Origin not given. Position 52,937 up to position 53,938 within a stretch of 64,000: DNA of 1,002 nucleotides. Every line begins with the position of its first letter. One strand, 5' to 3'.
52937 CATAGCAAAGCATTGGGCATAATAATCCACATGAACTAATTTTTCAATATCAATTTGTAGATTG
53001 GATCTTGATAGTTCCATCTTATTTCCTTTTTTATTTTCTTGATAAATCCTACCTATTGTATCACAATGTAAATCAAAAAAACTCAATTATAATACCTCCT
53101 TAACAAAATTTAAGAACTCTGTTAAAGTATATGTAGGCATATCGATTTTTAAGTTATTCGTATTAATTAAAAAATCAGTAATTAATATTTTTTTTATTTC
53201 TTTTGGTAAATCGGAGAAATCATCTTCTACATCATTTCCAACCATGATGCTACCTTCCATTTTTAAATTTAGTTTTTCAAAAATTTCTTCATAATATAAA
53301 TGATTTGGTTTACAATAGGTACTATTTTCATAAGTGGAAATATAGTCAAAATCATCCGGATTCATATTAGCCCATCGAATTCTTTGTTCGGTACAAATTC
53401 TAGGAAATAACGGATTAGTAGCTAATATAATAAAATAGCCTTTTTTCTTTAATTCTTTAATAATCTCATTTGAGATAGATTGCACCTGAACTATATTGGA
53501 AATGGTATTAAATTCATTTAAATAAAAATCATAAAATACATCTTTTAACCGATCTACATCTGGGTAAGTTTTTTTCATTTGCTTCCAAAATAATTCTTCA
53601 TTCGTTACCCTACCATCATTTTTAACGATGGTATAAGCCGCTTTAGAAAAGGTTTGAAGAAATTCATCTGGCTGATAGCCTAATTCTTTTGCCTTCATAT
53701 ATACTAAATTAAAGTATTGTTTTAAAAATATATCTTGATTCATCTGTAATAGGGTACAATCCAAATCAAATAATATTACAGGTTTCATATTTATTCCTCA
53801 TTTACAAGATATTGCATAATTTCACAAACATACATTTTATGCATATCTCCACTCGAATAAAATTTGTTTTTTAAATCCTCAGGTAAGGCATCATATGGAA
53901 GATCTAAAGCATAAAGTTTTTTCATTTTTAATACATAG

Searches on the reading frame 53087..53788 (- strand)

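Call 3: search_protein_families(library=ncbifam, proteins=[window:53087-53788:-])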
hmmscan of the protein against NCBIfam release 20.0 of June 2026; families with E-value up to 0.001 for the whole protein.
window:53087-53788:- (233 aa): 9 families
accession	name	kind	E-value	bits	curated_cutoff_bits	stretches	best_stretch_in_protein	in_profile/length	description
TIGR02253.1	CTE7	subfamily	1.5e-10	41.2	169.75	1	4-192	4-182/221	TIGR02253 family HAD-type hydrolase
TIGR02254.1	YjjG_YfnB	equivalog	6e-09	35.7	159.9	1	4-191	3-183/223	YjjG family noncanonical pyrimidine nucleotidase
NF052576.1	PymNtasePynAStpc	equivalog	3.9e-08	33.2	350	1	5-225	6-220/229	pyrimidine 5'-nucleotidase PynA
NF009804.0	PRK13288.1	equivalog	1.3e-07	31.3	218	1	5-229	6-207/215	pyrophosphatase PpaX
TIGR01662.1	HAD-SF-IIIA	subfamily_domain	2.7e-06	27.5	44.6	1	107-190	31-124/141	HAD-IIIA family hydrolase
NF009695.0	PRK13222.1-2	equivalog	1.8e-05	24.3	225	1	4-189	8-179/226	phosphoglycolate phosphatase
NF053830.1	RUBPPhHalo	equivalog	7.7e-05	22.4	330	1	5-191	5-190/234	ribulose-1,5-bisphosphate 5-phosphatase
TIGR02252.1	DREG-2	subfamily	0.0002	21.2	155.2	1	4-192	2-192/203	HAD hydrolase, REG-2-like, family IA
NF006506.0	PRK08942.1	equivalog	0.00026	20.6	178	0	159-202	101-146/182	D-glycero-beta-D-manno-heptose 1,7-bisphosphate 7-phosphatase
